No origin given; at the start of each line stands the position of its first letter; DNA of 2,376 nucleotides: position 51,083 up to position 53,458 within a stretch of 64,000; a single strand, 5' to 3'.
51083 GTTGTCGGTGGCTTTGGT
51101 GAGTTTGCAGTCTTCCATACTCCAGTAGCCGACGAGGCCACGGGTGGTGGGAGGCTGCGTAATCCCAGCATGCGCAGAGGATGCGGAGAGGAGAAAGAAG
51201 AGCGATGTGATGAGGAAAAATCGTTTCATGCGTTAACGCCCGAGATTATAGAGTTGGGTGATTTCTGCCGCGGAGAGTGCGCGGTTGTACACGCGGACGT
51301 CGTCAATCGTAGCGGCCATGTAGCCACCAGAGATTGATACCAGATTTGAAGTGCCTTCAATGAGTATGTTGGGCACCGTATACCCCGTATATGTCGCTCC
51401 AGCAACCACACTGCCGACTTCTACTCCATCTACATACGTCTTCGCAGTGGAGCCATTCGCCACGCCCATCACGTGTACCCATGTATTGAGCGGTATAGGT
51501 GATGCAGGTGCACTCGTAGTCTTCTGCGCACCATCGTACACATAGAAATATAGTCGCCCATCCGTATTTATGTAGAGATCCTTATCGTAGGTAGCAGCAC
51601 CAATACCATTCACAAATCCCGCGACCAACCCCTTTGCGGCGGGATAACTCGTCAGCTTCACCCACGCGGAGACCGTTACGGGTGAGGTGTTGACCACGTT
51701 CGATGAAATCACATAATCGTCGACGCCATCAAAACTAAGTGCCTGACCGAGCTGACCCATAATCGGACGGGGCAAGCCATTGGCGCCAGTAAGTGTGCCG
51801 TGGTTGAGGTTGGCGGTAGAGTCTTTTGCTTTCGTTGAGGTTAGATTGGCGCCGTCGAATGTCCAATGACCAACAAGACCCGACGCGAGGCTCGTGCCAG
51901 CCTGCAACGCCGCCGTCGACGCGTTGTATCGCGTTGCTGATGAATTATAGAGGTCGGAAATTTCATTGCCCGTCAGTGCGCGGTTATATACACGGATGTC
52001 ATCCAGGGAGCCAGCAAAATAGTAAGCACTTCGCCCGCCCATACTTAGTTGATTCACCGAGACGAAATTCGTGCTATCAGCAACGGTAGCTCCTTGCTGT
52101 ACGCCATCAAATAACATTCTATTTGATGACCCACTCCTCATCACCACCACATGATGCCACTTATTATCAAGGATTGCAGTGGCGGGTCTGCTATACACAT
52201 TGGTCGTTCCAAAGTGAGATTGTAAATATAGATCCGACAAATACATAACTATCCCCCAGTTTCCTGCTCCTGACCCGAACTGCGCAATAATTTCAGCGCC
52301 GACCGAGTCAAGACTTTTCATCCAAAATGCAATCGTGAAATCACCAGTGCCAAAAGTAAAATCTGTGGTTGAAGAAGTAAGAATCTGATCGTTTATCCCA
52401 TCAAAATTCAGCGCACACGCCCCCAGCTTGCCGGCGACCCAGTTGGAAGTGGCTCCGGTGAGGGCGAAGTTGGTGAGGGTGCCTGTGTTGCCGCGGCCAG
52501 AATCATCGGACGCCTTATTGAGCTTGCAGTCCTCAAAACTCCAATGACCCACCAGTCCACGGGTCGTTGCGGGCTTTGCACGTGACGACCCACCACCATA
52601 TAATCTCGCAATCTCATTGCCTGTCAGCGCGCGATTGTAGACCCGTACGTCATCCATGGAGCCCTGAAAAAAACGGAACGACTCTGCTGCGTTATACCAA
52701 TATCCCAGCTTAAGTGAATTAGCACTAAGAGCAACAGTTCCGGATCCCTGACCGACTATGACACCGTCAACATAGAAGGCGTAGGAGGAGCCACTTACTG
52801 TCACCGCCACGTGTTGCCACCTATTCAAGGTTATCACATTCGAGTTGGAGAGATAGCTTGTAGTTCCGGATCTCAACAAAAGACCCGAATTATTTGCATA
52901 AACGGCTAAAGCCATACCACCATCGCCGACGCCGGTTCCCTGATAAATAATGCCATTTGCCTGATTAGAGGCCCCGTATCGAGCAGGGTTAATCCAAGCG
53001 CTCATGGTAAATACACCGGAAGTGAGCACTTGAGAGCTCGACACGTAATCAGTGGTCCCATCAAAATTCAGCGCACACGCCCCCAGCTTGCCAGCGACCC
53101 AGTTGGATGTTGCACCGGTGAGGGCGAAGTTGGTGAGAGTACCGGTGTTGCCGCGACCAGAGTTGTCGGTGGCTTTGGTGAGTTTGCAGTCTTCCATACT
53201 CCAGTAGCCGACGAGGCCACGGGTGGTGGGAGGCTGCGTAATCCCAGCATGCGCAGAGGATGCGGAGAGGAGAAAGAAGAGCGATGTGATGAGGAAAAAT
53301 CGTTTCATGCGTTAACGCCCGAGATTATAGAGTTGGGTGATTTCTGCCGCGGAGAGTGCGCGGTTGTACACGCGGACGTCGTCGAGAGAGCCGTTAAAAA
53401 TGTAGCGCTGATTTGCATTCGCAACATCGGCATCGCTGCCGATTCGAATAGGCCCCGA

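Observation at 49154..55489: Three tandem LamG/concanavalin-like surface protein genes with about 304-bp perfect repeats straddling the gene junctions.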

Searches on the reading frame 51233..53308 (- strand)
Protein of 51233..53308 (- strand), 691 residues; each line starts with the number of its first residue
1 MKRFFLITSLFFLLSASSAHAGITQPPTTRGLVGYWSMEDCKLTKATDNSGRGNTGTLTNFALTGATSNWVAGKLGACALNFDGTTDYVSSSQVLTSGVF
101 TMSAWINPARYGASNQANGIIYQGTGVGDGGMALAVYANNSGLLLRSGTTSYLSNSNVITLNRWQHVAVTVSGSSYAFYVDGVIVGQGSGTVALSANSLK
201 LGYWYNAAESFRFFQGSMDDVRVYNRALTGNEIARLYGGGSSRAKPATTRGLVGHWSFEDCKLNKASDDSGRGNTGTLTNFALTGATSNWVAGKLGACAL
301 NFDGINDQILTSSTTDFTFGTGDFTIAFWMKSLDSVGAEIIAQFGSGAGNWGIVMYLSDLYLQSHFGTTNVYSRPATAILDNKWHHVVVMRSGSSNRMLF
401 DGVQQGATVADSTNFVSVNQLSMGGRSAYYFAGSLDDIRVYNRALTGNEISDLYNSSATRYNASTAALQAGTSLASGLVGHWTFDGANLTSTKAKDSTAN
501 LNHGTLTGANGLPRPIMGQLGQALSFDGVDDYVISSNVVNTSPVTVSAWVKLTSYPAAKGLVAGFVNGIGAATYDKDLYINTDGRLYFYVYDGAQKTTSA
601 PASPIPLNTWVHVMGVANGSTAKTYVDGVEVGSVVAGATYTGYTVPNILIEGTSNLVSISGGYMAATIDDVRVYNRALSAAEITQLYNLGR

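Call 4: search_protein_families(library=pfam, proteins=[window:51233-53308:-], max_evalue=0.01)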
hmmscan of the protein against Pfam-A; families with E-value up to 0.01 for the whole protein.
window:51233-53308:- (691 aa): 7 families
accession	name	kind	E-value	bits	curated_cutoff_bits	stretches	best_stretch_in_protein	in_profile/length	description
PF13385.13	Laminin_G_3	-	1.6e-73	246.3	27.6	3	527-683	1-150/151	Concanavalin A-like lectin/glucanases superfamily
PF02210.31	Laminin_G_2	-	6.2e-12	46.5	22.9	2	362-440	32-123/126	Laminin G domain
PF00054.30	Laminin_G_1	-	1e-09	39.1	24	1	360-427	31-101/131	Laminin G domain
PF22925.3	TS_C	-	4.4e-09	36.7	27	1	544-680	69-201/202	Trans-sialidase, C-terminal domain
PF02973.23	Sialidase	-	1.5e-05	25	26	0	425-452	156-183/189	Sialidase, N-terminal domain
PF06439.18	3keto-disac_hyd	-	8.2e-05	23.2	26.8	0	581-644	101-161/187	3-keto-disaccharide hydrolase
PF08102.16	Antimicrobial_7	-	0.0041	17.7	25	0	66-77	30-41/43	Scorpion antimicrobial peptide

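Call 8: find_encoding_contigs(protein=window:51233-53308:-, flank=10000, max_places=10)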
Protein window:51233-53308:- (691 aa): no gene with exactly this product is on record in the collection.

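Call 16: find_related_loci(query=window:51233-53308:-, collection=genome_contigs, flank=10000)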
Query window:51233-53308:- (691 aa) in genome_contigs; peptide patterns used: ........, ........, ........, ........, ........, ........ (x = any residue, [..] = any of these).
296 stretches matched a pattern; 265 encode a relative of the query (tblastn E <= 1e-3); the best 80 are kept; 80 distinct loci.
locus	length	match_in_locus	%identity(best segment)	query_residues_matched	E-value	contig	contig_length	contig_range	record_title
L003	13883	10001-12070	31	2-691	2e-66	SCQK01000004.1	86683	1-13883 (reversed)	MAG: Patescibacteria group bacterium isolate DP16D_bin.9 DP16D_bin.9-44595, whole genome shotgun sequence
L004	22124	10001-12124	31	4-691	4e-62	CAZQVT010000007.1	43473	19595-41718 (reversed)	MAG TPA_asm: uncultured Candidatus Saccharibacteria bacterium isolate SRP285395_co1_397 genome assembly, contig: NODE_10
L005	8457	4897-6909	31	27-691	2e-56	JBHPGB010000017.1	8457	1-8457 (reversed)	Patescibacteria group bacterium isolate SAG AM-311-L09 NODE_17_length_8457_cov_32.850036, whole genome shotgun sequence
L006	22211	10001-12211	29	15-691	1e-51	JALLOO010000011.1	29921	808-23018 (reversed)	Patescibacteria group bacterium AH-259-L05 AH-259-L05_NODE_11, whole genome shotgun sequence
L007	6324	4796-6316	35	30-687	7e-45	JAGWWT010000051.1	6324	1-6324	MAG: Patescibacteria group bacterium isolate REEB45 contig-150_16461, whole genome shotgun sequence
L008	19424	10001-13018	29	28-687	2e-47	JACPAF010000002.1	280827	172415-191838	MAG: Candidatus Aenigmatarchaeota archaeon isolate NC_groundwater_224_Ag_S-0.2um_44_11 S5_GD2017_2_S2_scaffold_146, whol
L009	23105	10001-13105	25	7-689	7e-35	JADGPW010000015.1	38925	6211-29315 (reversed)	MAG: Chitinophagaceae bacterium isolate Chersky_580 k127_1077464, whole genome shotgun sequence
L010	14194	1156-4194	26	158-691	8e-34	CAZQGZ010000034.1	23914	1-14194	MAG TPA_asm: uncultured Chitinophaga sp. isolate SRP173033_co3_3 genome assembly, contig: NODE_2404_length_23914_cov_8.2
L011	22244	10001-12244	24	31-688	3e-28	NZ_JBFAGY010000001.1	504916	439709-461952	Streptomyces sp. NPDC050848 NPDC050848_66_F12.ctg-0001, whole genome shotgun sequence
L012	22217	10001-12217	24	33-688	5e-27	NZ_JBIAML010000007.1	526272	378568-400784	Streptomyces sp. NPDC004267 NPDC004267_30_E7.ctg-0007, whole genome shotgun sequence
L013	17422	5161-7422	22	12-687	4e-23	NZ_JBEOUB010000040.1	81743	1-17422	Streptomyces sp. NPDC094049 NPDC094049_184_H10.ctg-0040, whole genome shotgun sequence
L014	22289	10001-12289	22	12-687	4e-23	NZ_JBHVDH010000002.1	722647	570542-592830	Streptomyces sp. NPDC057445 NPDC057445_350_C9.ctg-0002, whole genome shotgun sequence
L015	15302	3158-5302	27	29-688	1e-31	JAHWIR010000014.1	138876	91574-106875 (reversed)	MAG: Candidatus Woesearchaeota archaeon isolate YT2_768 k127_44703108, whole genome shotgun sequence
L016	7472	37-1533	27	26-691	3e-22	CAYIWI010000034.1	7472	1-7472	MAG TPA_asm: uncultured Gammaproteobacteria bacterium isolate ERP119705_co3_560 genome assembly, contig: NODE_12622_leng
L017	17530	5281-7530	24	31-690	3e-21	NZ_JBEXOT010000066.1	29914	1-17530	Streptomyces sp. NPDC006551 NPDC006551_294_F11.ctg-0066, whole genome shotgun sequence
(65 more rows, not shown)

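Call 20: find_homologous_proteins(query=window:51233-53308:-, max_evalue=1e-20)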
Query window:51233-53308:- (691 aa): 2977 proteins with E <= 1e-20 among 8000 candidates; the best 120 are listed.
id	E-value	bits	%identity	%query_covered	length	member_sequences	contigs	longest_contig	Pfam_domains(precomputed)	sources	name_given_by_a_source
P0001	0.0e+0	1526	100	100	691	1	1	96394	PF22925.4,PF07953.21,PF13385.14,PF02973.23,PF02210.32,PF00054.31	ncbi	-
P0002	7.9e-178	611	50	100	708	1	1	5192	PF07953.21,PF00354.25,PF13385.14,PF02973.23,PF02210.32,PF00054.31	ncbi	-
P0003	7.8e-176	605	61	65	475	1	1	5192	PF13385.14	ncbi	-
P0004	2.5e-170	586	49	100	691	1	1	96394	PF22925.4,PF07953.21,PF13385.14,PF02973.23,PF02210.32,PF00054.31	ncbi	-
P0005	3.0e-141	490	36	99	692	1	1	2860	PF00354.25,PF13385.14,PF02973.23,PF02210.32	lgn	-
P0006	1.9e-138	481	32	96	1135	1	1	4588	PF22925.4,PF07953.21,PF00354.25,PF13385.14,PF02973.23,PF02210.32,PF00054.31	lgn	-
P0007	8.9e-132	459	40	99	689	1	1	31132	PF07953.21,PF13385.14,PF02210.32,PF00054.31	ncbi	-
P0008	6.2e-128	446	40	98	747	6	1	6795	PF22925.4,PF00354.25,PF13385.14,PF02973.23,PF02210.32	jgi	-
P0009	1.9e-127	445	33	97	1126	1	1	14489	PF07953.21,PF00354.25,PF13385.14,PF02973.23,PF02210.32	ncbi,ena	-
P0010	6.6e-125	436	39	100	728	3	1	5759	PF07953.21,PF13385.14,PF02973.23,PF02210.32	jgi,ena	-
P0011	1.4e-123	432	31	96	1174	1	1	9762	PF22925.4,PF07953.21,PF06439.19,PF00354.25,PF13385.14,PF02973.23,PF02210.32,PF00054.31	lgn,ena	-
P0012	2.6e-123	431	41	100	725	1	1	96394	PF07953.21,PF13385.14,PF02973.23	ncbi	-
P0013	3.9e-122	427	39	100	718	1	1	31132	PF22925.4,PF00354.25,PF13385.14,PF02973.23,PF02210.32,PF00054.31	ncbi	-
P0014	5.5e-122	427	32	95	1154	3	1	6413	PF22925.4,PF07953.21,PF00354.25,PF13385.14,PF02973.23,PF02210.32,PF00054.31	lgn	-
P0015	1.3e-117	412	35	95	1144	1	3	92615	PF07953.21,PF00354.25,PF13385.14,PF02973.23,PF02210.32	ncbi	-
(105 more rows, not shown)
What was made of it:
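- The window comes from a metagenome-type assembly; the same proteins map to one 96,394-bp NCBI contig (call 20).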

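Call 21: find_encoding_contigs(protein=P0002, flank=10000, max_places=6)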
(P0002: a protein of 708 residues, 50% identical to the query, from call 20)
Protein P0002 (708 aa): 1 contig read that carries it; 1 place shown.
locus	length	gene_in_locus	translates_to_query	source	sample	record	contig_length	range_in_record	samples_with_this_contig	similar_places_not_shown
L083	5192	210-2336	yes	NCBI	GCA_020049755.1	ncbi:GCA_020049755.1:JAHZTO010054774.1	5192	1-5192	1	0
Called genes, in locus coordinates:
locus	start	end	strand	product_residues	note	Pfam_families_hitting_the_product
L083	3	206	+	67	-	?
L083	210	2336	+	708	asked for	PF07953:Toxin_R_bind_N (faint), PF13385:Laminin_G_3, PF00354:Pentaxin (faint), PF00054:Laminin_G_1 (faint), PF02210:Laminin_G_2 (weak), PF02973:Sialidase (faint), PF13385:Laminin_G_3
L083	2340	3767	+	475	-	PF13385:Laminin_G_3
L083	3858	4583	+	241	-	PF13399:LytR_C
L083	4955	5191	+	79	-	?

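Call 22: find_encoding_contigs(protein=P0001, flank=10000, max_places=6)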
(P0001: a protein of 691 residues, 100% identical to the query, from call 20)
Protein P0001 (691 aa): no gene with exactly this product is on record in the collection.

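Call 24: list_cluster_members(proteins=[P0001, P0004, P0012, P0002, P0003])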
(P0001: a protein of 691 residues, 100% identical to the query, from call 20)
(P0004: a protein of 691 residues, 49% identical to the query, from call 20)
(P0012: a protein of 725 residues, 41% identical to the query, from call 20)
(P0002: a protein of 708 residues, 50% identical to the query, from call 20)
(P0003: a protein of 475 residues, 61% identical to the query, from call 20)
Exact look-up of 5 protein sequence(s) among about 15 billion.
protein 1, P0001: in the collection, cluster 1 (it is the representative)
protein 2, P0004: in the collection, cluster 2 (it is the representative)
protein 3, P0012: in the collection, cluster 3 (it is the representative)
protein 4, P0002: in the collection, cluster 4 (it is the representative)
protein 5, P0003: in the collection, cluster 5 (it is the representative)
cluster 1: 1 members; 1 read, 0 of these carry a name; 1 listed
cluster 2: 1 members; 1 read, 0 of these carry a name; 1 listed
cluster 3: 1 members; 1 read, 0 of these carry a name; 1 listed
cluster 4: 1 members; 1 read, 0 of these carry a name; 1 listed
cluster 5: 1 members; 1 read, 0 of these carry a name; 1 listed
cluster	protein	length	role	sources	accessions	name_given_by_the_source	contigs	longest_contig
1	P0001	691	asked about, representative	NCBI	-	-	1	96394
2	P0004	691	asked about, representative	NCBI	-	-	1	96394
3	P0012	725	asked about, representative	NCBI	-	-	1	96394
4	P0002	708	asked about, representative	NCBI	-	-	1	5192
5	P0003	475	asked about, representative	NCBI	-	-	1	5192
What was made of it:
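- Tried and rejected: Cluster look-up gave no names or accessions (call 24).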

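Call 40: search_solved_structures(query=window:51233-53308:-, max_evalue=0.001)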
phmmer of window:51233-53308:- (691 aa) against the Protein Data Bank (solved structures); distinct sequences matched with E-value up to 0.001: 2.
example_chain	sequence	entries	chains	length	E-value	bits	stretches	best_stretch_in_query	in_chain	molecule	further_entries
4qvs_A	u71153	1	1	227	7.5e-11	44.5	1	480-687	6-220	S-layer domain-containing protein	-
5hon_A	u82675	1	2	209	1.4e-05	27.1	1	32-236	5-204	Extracellular arabinanase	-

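Call 59: predict_structure(alignment_id=A2)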
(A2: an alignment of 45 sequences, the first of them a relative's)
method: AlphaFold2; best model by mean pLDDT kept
length: 691 residues; sequences in the alignment: 45
mean_pLDDT: 78.1   pTM: 0.55
mean pLDDT of the five models: 78.1, 77.3, 76.7, 75.5, 74.2
residues with pLDDT >= 90: 147; 70-90: 362; 50-70: 141; < 50: 41
segments of 3 or more residues with pLDDT < 50: 14-23, 460-465, 568-572, 639-645, 653-660
pLDDT, mean of each block of 10 residues (from residue 1): 64 44 58 88 82 90 70 80 91 85 93 72 71 81 87 74 90 92 85 84 82 91 91 76 65 85 79 87 78 79 91 69 88 77 74 71 69 69 87 85 77 72 88 92 84 68 51 82 78 82 81 76 83 74 86 79 62 69 86 74 84 89 90 58 47 48 81 91 83 64
secondary structure, 60 per line:
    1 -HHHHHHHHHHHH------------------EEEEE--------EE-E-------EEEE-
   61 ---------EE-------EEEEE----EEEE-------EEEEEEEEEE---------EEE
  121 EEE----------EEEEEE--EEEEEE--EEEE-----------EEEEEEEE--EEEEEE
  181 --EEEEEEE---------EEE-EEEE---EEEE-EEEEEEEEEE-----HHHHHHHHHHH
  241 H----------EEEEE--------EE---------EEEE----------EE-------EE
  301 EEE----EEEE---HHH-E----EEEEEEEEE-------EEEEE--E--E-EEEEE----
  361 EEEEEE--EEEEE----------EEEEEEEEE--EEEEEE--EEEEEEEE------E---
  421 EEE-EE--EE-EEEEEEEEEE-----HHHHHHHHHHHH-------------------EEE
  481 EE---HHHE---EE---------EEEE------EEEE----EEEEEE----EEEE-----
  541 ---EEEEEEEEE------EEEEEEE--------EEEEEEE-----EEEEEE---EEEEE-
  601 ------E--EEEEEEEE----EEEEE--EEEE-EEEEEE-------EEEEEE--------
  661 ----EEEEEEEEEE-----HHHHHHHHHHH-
elements in order (helices of 4 or more, strands of 3 or more residues): H2-13 E32-36 E56-59 E79-83 E88-91 E99-108 E118-123 E134-139 E142-147 E150-153 E165-172 E175-180 E183-189 E199-201 E203-206 E210-213 E215-224 H230-241 E252-256 E276-279 E299-303 E308-311 E324-332 E340-344 E352-356 E361-366 E369-373 E384-392 E395-400 E403-410 E421-423 E432-441 H447-458 E478-482 E504-507 E514-517 E522-527 E532-535 E544-552 E559-565 E574-580 E586-591 E595-599 E610-617 E622-626 E629-632 E634-639 E647-652 E665-674 H680-690
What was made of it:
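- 51233..53308 (-): Gene B, middle of the array: 691 aa, signal peptide plus 3 Laminin_G_3 domains. The AlphaFold2 model has mean pLDDT 78 and three beta-sandwich domains, each ending in a helix (call 59).
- On Laminin_G_3 / concanavalin A-like lectin-glucanase superfamily: The AF2 model of B (pLDDT 78) has three all-beta domains (call 59).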

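Call 61: fold_search(model_id=the predicted structure, library=pdb)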
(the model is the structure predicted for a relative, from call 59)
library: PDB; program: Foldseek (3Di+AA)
matches with E <= 10: 1632; with E <= 0.001: 449
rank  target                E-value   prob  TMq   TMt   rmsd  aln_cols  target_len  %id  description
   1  3qcw_A                6.1e-15  1.00  0.17  0.12  25.5       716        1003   13  Structure of neurexin 1 alpha (domains LNS1-LNS6), no splice inserts (released 2011-06-15)
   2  3poy_A                1.2e-14  1.00  0.18  0.13  24.3       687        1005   14  Crystal Structure of the alpha-Neurexin-1 ectodomain, LNS 2-6 (released 2011-06-08)
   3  3r05_A                2.5e-14  1.00  0.17  0.12  25.2       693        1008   13  Structure of neurexin 1 alpha (domains LNS1-LNS6), with splice insert SS3 (released 2011-06-15)
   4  5xau_A                2.6e-14  1.00  0.19  0.21  20.2       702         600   10  Crystal structure of integrin binding fragment of laminin-511 (released 2017-09-20)
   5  5mc9_A                3.1e-13  1.00  0.19  0.22  23.1       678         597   11  Crystal structure of the heterotrimeric integrin-binding region of laminin-111 (released 2017-02-08)
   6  5xau_D                6.4e-13  1.00  0.19  0.21  20.3       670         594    9  Crystal structure of integrin binding fragment of laminin-511 (released 2017-09-20)
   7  1ms5_B                6.7e-13  1.00  0.24  0.27  23.9       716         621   12  Triclinic form of Trypanosoma cruzi trans-sialidase, soaked with N-acetylneuraminyl-a-2,3-thio-galactoside (NA-S-Gal) (released 2003-03-25)
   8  1ms8_A                8.1e-13  1.00  0.25  0.27  22.8       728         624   11  Triclinic form of Trypanosoma cruzi trans-sialidase, in complex with 3-deoxy-2,3-dehydro-N-acetylneuraminic acid (DANA (released 2003-03-25)
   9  1s0i_A                8.9e-13  1.00  0.25  0.28  23.4       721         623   12  Trypanosoma cruzi trans-sialidase in complex with sialyl-lactose (Michaelis complex) (released 2004-05-18)
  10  1ms5_A                8.9e-13  1.00  0.25  0.28  24.8       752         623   12  Triclinic form of Trypanosoma cruzi trans-sialidase, soaked with N-acetylneuraminyl-a-2,3-thio-galactoside (NA-S-Gal) (released 2003-03-25)
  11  3b69                  1.3e-12  1.00  0.25  0.27  24.2       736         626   12  T cruzi Trans-sialidase complex with benzoylated NANA derivative (released 2008-05-13)
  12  1mr5                  1.4e-12  1.00  0.25  0.27  24.0       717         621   12  Orthorhombic form of Trypanosoma cruzi trans-sialidase (released 2003-03-18)
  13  1ms9_A                1.6e-12  1.00  0.24  0.27  23.3       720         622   11  Triclinic form of Trypanosoma cruzi trans-sialidase, in complex with lactose (released 2003-03-25)
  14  1ms0_A                2.1e-12  1.00  0.24  0.27  25.0       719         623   12  Monoclinic form of Trypanosoma cruzi trans-sialidase, in complex with 3-deoxy-2,3-dehydro-N-acetylneuraminic acid (DAN (released 2003-03-25)
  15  3pjq_A                2.3e-12  1.00  0.24  0.27  24.8       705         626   13  Trypanosoma cruzi trans-sialidase-like inactive isoform (including the natural mutation Tyr342His) in complex with lac (released 2011-06-08)
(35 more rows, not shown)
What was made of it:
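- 51233..53308 (-): Top Foldseek PDB hits are neurexin LNS, laminin LG, the trans-sialidase lectin domain and AbnA domain 4 (call 61).
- On Laminin_G_3 / concanavalin A-like lectin-glucanase superfamily: Foldseek probability is 1.00 to neurexin LNS, laminin LG, the trans-sialidase lectin domain and AbnA domain 4, the last with target-normalised TM-score 0.76 (call 61).
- Closest known: Eukaryotic multi-LG/LNS proteins. Same: These are the best structural and sequence matches to the domains (calls 40, 61).
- Fold and family assignment: calls 4, 40, 59 and 61.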

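Call 63: find_related_loci(query=A1, collection=viral_contigs, flank=6000)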
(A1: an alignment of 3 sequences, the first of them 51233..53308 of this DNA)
Query A1 (691 aa) in viral_contigs; peptide patterns used: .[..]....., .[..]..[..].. (x = any residue, [..] = any of these).
30 stretches matched a pattern; 5 encode a relative of the query (tblastn E <= 1e-3); 5 distinct loci.
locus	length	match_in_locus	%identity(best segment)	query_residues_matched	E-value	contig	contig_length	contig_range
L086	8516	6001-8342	29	32-690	8e-19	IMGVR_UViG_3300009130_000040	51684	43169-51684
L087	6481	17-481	28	358-507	1e-5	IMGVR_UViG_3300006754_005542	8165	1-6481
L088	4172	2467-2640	36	27-96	1e-4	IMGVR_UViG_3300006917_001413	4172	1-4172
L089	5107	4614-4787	36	27-96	1e-4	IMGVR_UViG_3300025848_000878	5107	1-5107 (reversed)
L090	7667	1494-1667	36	27-96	1e-4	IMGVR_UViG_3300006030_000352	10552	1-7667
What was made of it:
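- Tried and rejected: Phage origin or a phage vehicle: only distant (29%) LamG relatives in IMG/VR (call 63).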
